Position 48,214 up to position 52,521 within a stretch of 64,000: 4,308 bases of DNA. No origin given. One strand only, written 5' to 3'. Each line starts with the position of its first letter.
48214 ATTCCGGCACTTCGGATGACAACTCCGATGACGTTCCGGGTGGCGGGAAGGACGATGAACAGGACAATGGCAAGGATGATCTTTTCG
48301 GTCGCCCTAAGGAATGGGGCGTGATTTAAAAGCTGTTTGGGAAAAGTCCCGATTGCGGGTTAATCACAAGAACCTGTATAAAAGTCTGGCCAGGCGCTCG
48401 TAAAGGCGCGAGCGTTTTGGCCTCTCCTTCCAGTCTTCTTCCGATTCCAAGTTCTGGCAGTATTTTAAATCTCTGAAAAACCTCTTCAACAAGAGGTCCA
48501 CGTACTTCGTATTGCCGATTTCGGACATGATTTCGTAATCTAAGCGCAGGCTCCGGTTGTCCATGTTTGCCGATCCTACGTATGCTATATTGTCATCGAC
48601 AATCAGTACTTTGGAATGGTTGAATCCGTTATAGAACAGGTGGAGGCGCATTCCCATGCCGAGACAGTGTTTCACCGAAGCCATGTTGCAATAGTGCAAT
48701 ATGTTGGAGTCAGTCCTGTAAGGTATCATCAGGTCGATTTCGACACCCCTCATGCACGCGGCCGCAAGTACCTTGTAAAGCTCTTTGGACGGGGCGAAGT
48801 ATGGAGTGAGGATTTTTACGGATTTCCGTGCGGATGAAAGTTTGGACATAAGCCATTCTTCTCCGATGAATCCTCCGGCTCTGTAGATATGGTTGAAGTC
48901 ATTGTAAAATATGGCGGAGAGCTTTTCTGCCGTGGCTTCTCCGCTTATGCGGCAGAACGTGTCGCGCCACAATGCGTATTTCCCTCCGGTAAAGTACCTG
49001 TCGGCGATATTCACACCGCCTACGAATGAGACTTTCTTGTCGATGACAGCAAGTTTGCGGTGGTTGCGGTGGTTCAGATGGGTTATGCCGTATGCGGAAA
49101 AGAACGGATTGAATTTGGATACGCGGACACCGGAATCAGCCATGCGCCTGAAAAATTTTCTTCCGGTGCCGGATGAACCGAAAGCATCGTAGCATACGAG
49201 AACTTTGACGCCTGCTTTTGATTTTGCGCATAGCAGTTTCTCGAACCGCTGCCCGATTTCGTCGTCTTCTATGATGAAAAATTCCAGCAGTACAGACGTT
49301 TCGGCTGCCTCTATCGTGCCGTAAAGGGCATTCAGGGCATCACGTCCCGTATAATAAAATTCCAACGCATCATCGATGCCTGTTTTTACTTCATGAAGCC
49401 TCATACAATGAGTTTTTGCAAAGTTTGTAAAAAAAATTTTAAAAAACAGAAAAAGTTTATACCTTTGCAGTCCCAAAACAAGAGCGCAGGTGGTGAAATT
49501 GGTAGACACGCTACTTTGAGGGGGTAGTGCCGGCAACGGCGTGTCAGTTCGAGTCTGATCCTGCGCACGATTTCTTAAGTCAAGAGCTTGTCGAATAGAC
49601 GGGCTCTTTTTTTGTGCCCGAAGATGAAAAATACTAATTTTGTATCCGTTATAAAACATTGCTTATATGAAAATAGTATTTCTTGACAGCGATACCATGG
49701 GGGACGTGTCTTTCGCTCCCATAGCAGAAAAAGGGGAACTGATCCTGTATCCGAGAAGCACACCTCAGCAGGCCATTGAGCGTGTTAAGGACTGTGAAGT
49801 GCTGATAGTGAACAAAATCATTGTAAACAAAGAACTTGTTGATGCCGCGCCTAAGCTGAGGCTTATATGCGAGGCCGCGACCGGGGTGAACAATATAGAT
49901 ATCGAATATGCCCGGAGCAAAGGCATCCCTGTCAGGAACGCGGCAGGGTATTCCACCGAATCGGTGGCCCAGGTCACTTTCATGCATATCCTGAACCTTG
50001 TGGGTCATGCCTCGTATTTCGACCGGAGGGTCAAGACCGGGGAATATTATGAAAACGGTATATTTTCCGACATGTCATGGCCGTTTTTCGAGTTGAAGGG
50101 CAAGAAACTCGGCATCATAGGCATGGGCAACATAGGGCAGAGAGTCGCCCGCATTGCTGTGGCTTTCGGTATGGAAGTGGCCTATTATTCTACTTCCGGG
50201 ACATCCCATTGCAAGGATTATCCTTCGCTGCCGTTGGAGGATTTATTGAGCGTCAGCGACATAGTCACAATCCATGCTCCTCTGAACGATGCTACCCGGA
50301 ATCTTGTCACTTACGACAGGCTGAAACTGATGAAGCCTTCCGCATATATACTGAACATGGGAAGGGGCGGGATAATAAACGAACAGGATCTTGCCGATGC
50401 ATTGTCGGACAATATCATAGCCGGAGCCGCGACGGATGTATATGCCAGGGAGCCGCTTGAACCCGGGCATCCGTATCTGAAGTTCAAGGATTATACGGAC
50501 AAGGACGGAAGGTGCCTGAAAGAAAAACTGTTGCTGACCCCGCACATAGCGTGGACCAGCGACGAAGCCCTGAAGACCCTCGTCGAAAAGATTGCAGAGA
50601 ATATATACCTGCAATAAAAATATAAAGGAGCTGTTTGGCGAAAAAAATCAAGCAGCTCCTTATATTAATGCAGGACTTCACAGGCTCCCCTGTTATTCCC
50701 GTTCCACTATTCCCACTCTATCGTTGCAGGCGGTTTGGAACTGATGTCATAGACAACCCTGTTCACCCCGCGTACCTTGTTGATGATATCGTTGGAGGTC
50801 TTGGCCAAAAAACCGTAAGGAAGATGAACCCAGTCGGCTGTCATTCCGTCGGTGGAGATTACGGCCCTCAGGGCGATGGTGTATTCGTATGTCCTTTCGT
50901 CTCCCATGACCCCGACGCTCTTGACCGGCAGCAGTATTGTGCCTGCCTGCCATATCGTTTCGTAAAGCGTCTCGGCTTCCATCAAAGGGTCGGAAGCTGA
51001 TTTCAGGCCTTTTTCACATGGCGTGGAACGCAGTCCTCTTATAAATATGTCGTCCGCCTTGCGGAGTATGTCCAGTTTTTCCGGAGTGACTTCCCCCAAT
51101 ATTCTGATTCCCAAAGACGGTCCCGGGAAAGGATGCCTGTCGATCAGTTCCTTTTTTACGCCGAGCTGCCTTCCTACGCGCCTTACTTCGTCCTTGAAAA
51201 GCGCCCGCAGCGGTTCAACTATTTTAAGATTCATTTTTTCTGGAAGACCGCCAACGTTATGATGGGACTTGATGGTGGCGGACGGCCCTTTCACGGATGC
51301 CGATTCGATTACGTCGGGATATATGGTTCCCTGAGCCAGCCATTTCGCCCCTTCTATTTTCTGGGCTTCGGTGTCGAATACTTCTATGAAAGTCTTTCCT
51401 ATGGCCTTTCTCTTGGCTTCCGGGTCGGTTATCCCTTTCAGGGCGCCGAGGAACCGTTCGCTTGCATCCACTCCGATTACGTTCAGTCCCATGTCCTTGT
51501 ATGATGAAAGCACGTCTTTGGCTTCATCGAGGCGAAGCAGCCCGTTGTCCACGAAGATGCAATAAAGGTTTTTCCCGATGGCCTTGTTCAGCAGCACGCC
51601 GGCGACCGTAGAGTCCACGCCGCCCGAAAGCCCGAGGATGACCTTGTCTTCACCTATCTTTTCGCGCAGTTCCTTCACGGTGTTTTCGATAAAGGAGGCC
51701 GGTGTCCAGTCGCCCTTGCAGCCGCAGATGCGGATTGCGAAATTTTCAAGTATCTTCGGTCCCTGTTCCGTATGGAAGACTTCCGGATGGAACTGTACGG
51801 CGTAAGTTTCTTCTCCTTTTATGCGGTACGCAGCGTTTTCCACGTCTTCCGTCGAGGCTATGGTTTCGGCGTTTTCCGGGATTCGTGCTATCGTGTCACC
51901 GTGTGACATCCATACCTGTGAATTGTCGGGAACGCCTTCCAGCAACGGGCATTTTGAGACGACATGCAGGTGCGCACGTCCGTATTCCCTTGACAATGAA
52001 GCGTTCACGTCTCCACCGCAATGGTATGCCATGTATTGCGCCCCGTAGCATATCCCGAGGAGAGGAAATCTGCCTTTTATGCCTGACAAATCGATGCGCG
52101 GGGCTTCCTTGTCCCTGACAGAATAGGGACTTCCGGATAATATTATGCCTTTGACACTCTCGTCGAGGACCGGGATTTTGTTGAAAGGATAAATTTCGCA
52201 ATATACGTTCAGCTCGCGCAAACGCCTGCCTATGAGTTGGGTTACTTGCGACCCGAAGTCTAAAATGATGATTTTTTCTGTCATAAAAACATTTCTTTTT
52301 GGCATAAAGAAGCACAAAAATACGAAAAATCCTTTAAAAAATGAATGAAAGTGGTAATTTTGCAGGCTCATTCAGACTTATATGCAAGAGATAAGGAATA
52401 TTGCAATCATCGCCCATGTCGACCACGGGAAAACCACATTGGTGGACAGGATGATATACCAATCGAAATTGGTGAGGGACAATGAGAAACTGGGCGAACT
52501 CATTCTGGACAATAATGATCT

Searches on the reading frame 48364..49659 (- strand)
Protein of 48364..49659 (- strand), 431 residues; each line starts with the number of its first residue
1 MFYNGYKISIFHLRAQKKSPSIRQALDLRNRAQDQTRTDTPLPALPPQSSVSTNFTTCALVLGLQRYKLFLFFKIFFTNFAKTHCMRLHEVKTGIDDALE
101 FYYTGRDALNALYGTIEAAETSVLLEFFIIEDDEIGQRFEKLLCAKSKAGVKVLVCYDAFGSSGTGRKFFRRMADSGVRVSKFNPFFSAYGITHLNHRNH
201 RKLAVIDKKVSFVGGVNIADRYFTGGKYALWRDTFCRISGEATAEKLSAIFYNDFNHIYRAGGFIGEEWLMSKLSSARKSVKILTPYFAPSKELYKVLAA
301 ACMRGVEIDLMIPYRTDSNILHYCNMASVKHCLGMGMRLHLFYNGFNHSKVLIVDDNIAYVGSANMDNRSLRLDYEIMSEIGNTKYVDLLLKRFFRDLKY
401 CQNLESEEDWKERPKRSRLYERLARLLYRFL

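Call 63: search_protein_families(library=pfam, proteins=[window:48364-49659:-], max_evalue=0.00001)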
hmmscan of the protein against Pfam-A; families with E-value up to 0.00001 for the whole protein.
window:48364-49659:- (431 aa): 2 families
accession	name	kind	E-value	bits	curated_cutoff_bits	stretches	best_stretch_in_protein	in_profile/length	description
PF13091.12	PLDc_2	-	1.3e-36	125.8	27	2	271-396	2-130/132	PLD-like domain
PF00614.28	PLDc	-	7.5e-17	61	21.9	2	343-370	1-28/28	Phospholipase D Active site motif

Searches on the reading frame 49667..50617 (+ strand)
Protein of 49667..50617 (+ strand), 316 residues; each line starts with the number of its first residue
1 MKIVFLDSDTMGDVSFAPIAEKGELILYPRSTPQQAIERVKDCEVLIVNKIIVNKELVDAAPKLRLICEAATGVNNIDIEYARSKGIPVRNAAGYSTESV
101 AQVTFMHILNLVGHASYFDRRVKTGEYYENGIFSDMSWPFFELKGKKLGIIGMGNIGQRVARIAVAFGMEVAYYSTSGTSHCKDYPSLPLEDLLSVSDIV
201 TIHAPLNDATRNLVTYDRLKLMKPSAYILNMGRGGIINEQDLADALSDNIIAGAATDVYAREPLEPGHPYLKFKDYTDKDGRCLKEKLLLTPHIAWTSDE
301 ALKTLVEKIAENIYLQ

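Call 63: search_protein_families(library=pfam, proteins=[window:49667-50617:+], max_evalue=0.00001)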
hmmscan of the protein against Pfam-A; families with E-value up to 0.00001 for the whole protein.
window:49667-50617:+ (316 aa): 2 families
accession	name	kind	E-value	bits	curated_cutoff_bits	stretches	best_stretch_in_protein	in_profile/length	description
PF02826.25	2-Hacid_dh_C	-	1.7e-50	171.3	25.1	1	105-295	1-178/178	D-isomer specific 2-hydroxyacid dehydrogenase, NAD binding domain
PF00389.36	2-Hacid_dh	-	3.6e-25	88.6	24.6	1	18-313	14-120/134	D-isomer specific 2-hydroxyacid dehydrogenase, catalytic domain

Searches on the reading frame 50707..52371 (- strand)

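Call 63: search_protein_families(library=pfam, proteins=[window:50707-52371:-], max_evalue=0.00001)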
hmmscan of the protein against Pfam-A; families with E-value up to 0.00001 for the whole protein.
window:50707-52371:- (554 aa): 4 families
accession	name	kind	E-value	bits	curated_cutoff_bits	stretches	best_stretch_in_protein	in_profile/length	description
PF00958.27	GMP_synt_C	-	4.9e-41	139.1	27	1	465-553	4-92/92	GMP synthase C terminal domain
PF00117.34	GATase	-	2.4e-38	132.2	22.8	1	36-214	2-189/190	Glutamine amidotransferase class-I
PF02540.23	NAD_synthase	-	1.5e-10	41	21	1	228-302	5-80/242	NAD synthase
PF07722.19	Peptidase_C26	-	1.4e-07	31.9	20.5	1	97-197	101-219/219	Peptidase C26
